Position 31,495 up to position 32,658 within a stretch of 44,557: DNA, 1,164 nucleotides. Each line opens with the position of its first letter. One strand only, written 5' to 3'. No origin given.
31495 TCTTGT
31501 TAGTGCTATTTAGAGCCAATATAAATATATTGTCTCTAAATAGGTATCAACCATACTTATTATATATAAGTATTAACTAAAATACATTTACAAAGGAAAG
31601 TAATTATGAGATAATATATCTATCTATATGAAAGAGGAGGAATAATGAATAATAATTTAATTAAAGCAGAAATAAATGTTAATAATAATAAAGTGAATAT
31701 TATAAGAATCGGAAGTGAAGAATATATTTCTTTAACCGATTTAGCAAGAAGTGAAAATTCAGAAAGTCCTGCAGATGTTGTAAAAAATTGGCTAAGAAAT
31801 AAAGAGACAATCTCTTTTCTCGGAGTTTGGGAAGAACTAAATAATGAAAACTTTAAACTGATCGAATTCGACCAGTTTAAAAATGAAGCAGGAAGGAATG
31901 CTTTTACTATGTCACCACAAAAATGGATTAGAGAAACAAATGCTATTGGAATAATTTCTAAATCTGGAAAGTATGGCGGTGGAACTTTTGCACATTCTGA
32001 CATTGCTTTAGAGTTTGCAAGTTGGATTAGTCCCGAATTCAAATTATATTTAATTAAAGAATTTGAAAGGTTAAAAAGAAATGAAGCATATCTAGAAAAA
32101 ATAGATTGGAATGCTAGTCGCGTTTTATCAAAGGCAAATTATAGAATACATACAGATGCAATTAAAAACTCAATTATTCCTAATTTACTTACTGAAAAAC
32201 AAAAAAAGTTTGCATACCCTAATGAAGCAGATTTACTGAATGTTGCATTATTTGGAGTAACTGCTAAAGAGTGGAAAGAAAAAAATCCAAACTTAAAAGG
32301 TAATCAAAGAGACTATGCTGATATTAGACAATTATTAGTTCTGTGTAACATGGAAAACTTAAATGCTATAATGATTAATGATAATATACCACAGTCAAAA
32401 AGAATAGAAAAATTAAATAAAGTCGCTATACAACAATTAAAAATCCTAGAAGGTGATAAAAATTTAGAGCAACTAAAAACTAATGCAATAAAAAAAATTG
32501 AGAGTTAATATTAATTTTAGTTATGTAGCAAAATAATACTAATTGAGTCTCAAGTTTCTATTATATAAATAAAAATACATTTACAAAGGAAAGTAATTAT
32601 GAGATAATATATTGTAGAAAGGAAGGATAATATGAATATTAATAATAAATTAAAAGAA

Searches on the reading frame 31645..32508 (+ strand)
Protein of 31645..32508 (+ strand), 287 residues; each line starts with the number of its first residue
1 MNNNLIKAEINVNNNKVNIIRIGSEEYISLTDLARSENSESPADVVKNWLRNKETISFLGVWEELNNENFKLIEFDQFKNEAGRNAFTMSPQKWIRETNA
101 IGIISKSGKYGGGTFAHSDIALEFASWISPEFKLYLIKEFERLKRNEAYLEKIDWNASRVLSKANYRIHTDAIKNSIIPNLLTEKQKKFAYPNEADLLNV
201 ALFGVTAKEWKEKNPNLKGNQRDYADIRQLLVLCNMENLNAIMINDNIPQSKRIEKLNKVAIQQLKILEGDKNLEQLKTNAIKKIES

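Call 60: search_protein_families(library=pfam, proteins=[window:31645-32508:+], max_evalue=0.01)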
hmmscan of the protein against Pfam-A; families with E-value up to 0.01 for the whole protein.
window:31645-32508:+ (287 aa): 2 families
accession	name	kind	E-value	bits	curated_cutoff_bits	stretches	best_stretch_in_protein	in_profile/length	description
PF04383.19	KilA-N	-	1.6e-21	76.6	23.8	1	14-145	4-106/107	KilA-N domain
PF12965.13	DUF3854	-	0.0034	17.7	23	1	173-267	6-98/130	Domain of unknown function (DUF3854)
